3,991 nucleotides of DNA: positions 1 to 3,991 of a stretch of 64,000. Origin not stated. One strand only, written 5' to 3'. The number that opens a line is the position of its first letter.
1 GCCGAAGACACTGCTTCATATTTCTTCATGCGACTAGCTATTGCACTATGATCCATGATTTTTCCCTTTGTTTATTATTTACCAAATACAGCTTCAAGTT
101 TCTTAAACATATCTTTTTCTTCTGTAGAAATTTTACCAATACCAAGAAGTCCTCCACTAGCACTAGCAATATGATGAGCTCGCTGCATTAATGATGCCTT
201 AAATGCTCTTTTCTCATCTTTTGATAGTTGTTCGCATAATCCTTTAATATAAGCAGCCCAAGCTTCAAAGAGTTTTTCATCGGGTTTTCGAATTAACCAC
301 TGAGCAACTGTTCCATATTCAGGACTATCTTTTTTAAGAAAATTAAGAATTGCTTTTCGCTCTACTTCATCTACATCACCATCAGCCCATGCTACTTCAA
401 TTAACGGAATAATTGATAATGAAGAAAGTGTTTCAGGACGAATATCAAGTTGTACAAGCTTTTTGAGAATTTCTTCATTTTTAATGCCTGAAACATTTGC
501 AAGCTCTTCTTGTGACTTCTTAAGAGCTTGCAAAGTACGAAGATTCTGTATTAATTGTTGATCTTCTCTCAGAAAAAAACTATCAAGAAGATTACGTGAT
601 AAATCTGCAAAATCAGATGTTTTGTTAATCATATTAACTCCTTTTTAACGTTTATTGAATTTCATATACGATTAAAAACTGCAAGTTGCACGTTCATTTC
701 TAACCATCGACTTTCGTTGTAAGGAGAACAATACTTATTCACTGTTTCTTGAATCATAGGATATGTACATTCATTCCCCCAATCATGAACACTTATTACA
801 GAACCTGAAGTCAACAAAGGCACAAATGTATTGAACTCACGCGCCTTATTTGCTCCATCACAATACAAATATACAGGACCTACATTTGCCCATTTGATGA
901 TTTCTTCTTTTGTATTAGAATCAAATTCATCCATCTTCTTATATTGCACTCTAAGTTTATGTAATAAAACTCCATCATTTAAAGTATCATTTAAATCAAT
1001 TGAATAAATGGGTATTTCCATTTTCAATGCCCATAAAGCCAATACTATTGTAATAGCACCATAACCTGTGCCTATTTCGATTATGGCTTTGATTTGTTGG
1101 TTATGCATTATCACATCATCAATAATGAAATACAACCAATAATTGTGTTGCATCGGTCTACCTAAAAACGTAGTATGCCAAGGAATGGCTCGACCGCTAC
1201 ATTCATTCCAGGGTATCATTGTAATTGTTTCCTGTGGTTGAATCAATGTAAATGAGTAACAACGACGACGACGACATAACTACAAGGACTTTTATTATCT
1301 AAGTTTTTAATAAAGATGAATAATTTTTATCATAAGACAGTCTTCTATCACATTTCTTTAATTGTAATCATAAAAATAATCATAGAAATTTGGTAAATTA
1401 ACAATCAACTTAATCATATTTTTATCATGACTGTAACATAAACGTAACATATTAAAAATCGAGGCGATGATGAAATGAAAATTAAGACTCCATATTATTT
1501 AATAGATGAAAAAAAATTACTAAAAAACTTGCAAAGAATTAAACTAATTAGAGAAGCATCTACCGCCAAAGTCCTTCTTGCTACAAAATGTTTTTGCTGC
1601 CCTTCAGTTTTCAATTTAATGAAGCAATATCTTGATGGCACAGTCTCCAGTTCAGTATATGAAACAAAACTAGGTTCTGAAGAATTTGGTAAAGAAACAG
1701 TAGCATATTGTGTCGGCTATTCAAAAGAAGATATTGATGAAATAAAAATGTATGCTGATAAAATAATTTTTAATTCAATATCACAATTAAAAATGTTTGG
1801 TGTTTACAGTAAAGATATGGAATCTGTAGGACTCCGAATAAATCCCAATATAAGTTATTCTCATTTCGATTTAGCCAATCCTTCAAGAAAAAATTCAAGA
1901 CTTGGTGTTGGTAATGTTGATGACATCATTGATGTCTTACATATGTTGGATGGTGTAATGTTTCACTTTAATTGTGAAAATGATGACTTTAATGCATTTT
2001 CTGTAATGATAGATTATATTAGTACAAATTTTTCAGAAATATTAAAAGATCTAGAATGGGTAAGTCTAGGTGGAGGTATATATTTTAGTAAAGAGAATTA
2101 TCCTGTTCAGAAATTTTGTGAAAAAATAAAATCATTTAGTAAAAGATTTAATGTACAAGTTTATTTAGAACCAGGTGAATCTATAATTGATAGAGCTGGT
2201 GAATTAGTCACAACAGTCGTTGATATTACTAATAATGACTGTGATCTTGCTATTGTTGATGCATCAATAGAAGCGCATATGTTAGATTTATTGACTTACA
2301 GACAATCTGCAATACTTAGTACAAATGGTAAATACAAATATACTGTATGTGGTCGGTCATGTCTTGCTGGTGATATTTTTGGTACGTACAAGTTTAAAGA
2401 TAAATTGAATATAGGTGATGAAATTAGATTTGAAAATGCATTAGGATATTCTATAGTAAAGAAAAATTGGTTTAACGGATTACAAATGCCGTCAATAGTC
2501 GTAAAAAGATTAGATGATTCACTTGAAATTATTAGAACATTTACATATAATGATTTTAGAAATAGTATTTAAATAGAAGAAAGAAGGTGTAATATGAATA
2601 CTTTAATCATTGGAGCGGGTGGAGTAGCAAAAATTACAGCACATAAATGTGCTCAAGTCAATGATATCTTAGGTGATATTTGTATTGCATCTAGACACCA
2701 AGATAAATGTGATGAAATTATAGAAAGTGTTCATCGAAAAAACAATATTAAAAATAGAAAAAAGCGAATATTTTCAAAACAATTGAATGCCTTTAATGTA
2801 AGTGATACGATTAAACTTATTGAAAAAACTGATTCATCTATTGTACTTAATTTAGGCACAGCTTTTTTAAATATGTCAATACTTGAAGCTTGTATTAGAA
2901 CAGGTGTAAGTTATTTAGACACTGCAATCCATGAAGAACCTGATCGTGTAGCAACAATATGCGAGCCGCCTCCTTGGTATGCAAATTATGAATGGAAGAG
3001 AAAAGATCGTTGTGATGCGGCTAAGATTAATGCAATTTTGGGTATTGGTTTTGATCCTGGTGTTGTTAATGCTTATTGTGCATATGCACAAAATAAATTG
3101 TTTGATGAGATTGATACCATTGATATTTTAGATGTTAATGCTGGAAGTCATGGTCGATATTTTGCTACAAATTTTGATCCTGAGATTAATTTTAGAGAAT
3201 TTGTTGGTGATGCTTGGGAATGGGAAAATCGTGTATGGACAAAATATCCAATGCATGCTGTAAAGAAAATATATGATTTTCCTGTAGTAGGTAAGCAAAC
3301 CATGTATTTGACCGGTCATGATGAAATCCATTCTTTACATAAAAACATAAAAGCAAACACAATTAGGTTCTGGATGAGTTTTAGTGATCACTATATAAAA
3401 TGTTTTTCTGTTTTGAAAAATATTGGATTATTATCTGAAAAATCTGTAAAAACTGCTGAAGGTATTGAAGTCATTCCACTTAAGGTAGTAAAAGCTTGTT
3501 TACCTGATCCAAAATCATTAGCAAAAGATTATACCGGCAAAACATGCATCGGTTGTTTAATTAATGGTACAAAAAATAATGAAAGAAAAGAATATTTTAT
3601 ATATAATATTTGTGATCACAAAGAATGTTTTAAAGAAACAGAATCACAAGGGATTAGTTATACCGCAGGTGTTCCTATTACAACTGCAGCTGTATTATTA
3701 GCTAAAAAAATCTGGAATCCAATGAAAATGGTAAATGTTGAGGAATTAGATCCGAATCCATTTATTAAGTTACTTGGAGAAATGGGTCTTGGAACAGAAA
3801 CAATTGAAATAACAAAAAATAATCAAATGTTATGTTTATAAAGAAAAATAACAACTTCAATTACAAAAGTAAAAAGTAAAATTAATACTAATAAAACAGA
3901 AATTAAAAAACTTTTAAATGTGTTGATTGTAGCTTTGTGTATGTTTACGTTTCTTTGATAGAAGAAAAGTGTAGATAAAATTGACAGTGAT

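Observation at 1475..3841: Plus-strand island encoding the carboxynorspermidine pathway (CANSDH plus CANSDC) in a virus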

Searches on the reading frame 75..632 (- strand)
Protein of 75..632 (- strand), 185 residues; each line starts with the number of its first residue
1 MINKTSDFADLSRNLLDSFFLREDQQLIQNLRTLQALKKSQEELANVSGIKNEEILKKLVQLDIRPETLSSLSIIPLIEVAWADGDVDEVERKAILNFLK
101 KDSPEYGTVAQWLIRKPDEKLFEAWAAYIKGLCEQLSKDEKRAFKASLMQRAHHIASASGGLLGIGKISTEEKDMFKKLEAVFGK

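Call 26: search_protein_families(library=pfam, proteins=[window:75-632:-], max_evalue=0.01)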
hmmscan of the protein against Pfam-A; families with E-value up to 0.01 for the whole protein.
window:75-632:- (185 aa): 2 families
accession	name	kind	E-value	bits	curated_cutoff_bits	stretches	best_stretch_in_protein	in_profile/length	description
PF05099.18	TerB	-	0.001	19.8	24.4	1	77-179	8-102/118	Tellurite resistance protein TerB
PF04391.17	DUF533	-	0.0013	18.8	29.6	1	65-104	65-104/178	Protein of unknown function (DUF533)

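Call 72: search_protein_families(library=ncbifam, proteins=[window:75-632:-], max_evalue=0.001)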
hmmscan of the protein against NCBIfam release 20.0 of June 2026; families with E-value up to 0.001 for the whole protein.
window:75-632:- (185 aa): 0 families

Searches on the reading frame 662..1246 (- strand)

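Call 26: search_protein_families(library=pfam, proteins=[window:662-1246:-], max_evalue=0.01)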
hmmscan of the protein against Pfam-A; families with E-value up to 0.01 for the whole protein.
window:662-1246:- (194 aa): 2 families
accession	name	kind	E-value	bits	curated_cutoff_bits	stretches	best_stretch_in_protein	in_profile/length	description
PF13578.12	Methyltransf_24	-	0.0016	19.7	26.3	1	56-156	1-105/105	Methyltransferase domain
PF13679.12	Methyltransf_32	-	0.0054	17.1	27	1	41-115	12-92/143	Methyltransferase domain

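Call 39: search_protein_families(library=phrogs, proteins=[window:662-1246:-], max_evalue=0.001)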
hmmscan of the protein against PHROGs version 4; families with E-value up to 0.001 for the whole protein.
window:662-1246:- (194 aa): 0 families

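Call 72: search_protein_families(library=ncbifam, proteins=[window:662-1246:-], max_evalue=0.001)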
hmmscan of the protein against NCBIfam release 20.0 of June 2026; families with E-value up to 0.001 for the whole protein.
window:662-1246:- (194 aa): 0 families

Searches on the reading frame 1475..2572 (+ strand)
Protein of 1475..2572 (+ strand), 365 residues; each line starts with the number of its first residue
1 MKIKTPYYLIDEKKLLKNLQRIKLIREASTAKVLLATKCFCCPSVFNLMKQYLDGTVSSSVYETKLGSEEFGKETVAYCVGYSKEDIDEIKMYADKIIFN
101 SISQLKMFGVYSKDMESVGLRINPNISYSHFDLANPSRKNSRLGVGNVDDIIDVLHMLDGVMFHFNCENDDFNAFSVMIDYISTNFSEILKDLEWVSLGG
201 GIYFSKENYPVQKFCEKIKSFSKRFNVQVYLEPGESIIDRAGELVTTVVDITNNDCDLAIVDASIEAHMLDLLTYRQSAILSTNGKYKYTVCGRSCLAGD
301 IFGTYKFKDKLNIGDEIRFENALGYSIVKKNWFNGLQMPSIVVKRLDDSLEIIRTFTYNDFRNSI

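Call 3: search_protein_families(library=ncbifam, proteins=[window:1475-2572:+])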
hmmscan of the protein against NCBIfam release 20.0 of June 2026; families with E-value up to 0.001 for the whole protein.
window:1475-2572:+ (365 aa): 5 families
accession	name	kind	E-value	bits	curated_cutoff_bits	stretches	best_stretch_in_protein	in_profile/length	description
TIGR01047.1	nspC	equivalog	5.4e-118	393.8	409.05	1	3-363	1-378/380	carboxynorspermidine decarboxylase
TIGR01048.1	lysA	equivalog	3.2e-22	78.6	297.9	1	3-354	23-405/417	diaminopimelate decarboxylase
NF041039.1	FslC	exception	2.2e-10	39.9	500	1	115-355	145-414/418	rhizoferrin biosystnesis N-citrylornithine decarboxylase FslC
NF006515.0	PRK08961.1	equivalog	4.5e-05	21.6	802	1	99-340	599-855/861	bifunctional aspartate kinase/diaminopimelate decarboxylase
NF052544.1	OrLyDeCDokD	equivalog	0.00015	20.5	700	0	2-202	39-256/461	ornithine/lysine decarboxylase DokD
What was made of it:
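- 1475..2572 (+): nspC / CASDC: PLP-dependent carboxy(nor)spermidine decarboxylase, 365 aa. TIGR01047, 393.8 bits, E 5e-118 (call 3).
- On Carboxy(nor)spermidine decarboxylase (NspC/CASDC, EC 4.1.1.96): TIGR01047 at 393.8 bits against lysA at 78.6 (call 3). 393.8 bits, 15 bits short (call 3).
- Checked: ORF1: NCBIfam TIGR01047 nspC, E 5e-118, 393.8 bits, against lysA at 78.6 bits (call 3).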

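Call 4: search_protein_families(library=pfam, proteins=[window:1475-2572:+])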
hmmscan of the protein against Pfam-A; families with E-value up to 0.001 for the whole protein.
window:1475-2572:+ (365 aa): 2 families
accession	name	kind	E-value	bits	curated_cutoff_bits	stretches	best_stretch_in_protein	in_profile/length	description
PF00278.28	Orn_DAP_Arg_deC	-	1.4e-09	38.5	23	1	237-322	3-94/95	Pyridoxal-dependent decarboxylase, C-terminal sheet domain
PF02784.22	Orn_Arg_deC_N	-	3.1e-05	23.9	23.4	1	30-237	17-245/247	Pyridoxal-dependent decarboxylase, pyridoxal binding domain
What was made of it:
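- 1475..2572 (+): Pfam Orn_Arg_deC_N plus Orn_DAP_Arg_deC (call 4).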

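Call 20: search_solved_structures(query=window:1475-2569:+, show_alignments=2)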
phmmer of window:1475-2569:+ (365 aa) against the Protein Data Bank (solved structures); distinct sequences matched with E-value up to 0.001: 13.
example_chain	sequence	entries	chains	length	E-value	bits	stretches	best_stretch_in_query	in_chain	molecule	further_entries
3mt1_A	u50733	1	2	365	3.7e-124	417.6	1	3-364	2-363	Putative carboxynorspermidine decarboxylase protein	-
9eaf_A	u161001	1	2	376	4.4e-70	239.7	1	3-363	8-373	Carboxynorspermidine decarboxylase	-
3n29_A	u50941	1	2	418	3.9e-69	236.6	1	2-361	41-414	Carboxynorspermidine decarboxylase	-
36gy_A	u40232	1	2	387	2.3e-57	197.9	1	4-363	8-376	Carboxynorspermidine/carboxyspermidine decarboxylase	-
7kh2_A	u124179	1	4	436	6.5e-11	45.1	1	115-354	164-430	N-citrylornithine decarboxylase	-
3c5q_A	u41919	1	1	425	1.1e-10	44.4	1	4-348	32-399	Diaminopimelate decarboxylase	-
2qgh_A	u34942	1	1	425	1.2e-10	44.3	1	4-348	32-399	Diaminopimelate decarboxylase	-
2yxx_A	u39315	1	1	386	1.6e-09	40.6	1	5-355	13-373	Diaminopimelate decarboxylase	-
1twi_A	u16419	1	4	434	2.5e-09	39.9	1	90-347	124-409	Diaminopimelate decarboxylase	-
1tuf_A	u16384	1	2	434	2.5e-09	39.9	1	90-347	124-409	Diaminopimelate decarboxylase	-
4xg1_A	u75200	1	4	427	1.4e-05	27.6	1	30-305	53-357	Diaminopimelate decarboxylase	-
2p3e_A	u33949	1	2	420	3.8e-05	26.2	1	116-336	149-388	Diaminopimelate decarboxylase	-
1knw_A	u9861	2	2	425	0.00057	22.3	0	100-302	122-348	Diaminopimelate decarboxylase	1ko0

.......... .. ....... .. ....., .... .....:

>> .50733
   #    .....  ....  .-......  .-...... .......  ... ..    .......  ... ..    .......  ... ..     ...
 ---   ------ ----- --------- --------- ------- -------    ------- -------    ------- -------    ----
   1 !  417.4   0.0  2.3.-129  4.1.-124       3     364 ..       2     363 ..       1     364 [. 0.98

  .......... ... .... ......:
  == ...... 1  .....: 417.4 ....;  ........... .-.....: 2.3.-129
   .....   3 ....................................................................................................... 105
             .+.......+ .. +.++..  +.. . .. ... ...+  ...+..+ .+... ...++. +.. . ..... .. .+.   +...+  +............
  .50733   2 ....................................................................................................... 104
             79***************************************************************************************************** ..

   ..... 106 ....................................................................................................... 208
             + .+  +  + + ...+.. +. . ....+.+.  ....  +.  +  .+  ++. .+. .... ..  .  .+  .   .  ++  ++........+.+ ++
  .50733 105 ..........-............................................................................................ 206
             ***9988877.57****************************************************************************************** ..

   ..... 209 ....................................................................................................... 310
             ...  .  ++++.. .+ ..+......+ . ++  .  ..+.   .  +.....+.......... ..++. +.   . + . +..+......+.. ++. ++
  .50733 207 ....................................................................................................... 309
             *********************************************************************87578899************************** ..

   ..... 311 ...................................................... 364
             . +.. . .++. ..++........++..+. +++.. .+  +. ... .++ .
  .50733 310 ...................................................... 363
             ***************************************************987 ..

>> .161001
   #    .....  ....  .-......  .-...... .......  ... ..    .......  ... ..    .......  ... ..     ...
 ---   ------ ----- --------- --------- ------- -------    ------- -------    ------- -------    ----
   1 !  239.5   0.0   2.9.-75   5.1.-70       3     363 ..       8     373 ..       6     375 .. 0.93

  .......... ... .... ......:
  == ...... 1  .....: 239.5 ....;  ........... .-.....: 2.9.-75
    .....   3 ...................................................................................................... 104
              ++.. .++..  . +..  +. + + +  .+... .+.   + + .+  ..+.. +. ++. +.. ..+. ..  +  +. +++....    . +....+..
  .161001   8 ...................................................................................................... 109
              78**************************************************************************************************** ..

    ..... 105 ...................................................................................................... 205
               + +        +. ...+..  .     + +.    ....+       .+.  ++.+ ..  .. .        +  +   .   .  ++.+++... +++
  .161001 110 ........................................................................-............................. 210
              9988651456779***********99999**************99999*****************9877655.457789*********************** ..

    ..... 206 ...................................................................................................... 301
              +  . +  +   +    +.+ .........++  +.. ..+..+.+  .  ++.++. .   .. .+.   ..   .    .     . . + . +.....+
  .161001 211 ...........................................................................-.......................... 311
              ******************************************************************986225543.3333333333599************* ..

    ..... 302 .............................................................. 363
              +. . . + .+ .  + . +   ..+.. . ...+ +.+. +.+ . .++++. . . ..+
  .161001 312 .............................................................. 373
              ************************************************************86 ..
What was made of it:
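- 1475..2572 (+): PDB 3mt1 E 4e-124 and 9eaf E 4e-70 (call 20).
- On Carboxy(nor)spermidine decarboxylase (NspC/CASDC, EC 4.1.1.96): In the PDB, four CANSDC/CASDC structures score E 4e-124 to 2e-57, against 1e-10 or weaker for DapDC (call 20).
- Checked: The best solved structure is 3mt1, a putative carboxynorspermidine decarboxylase, E 4e-124 (call 20).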

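Call 40: find_homologous_proteins(query=window:1475-2569:+, max_evalue=1e-20)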
Query window:1475-2569:+ (365 aa): 8000 proteins with E <= 1e-20 among 8000 candidates; the best 120 are listed.
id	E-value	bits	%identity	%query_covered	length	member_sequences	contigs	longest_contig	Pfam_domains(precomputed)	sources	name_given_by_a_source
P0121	4.9e-242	820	100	100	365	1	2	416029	PF00278.29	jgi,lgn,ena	-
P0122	6.3e-155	534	65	100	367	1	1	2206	PF02784.23,PF00278.29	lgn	-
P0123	1.7e-152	526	64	100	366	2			-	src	-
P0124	3.3e-151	521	62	100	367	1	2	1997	PF02784.23,PF00278.29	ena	-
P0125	3.4e-151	521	64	100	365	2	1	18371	PF02784.23,PF00278.29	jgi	jgi:carboxynorspermidine decarboxylase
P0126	4.2e-151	521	64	100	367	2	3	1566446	PF00278.29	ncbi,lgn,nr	ncbi:MAG: carboxynorspermidine decarboxylase [Candidatus Omnitrophica bacterium]|nr:carboxynorspermi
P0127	1.1e-150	520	65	100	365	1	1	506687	PF02784.23,PF00278.29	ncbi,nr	ncbi:MAG: carboxynorspermidine decarboxylase [PVC group bacterium]|nr:carboxynorspermidine decarboxy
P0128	2.4e-150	519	64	100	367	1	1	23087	-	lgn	-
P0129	6.9e-150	517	63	100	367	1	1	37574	PF00278.29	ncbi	ncbi:carboxynorspermidine decarboxylase [Candidatus Omnitrophota bacterium]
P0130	7.4e-150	517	63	100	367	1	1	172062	PF02784.23,PF00278.29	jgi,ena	jgi:carboxynorspermidine decarboxylase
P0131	1.0e-149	517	62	100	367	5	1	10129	PF02784.23,PF00278.29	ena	-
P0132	1.2e-149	516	64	100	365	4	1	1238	PF02784.23,PF00278.29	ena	-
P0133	1.9e-149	516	60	100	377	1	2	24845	PF02784.23,PF00278.29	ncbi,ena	-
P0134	2.7e-149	515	65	100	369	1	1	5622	PF02784.23,PF00278.29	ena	-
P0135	3.5e-149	515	62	100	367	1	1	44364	PF02784.23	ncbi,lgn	ncbi:MAG: carboxynorspermidine decarboxylase [Elusimicrobiota bacterium]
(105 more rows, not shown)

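Call 78: search_dna_similar(query=window:1475-2569:+, collection=phages, mode=protein, max_rows=15)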
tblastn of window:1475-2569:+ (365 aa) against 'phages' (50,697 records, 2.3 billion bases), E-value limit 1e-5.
Records with a match: 3; places in all: 3; records where one place covers at least 80% of the query: 3.
Best place of each record, by identity: <60% 3.
By first word of the organism name: Bacteriophage 3.
By host as written in the record: - 3.
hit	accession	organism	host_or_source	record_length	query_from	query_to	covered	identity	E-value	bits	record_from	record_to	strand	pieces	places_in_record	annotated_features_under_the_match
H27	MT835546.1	Bacteriophage sp.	human fecal samples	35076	2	362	99%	33.7%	2e-57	206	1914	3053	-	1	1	record has no annotation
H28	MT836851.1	Bacteriophage sp.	human fecal samples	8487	2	365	100%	32.4%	3e-60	214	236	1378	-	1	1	record has no annotation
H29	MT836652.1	Bacteriophage sp.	human fecal samples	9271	2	365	100%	32.4%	5e-59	211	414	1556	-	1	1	record has no annotation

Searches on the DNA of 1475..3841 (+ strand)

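Call 5: search_dna_similar(query=window:1475-3841:+, collection=phages, mode=distant)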
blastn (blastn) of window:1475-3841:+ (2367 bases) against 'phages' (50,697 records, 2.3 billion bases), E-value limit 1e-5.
No match.
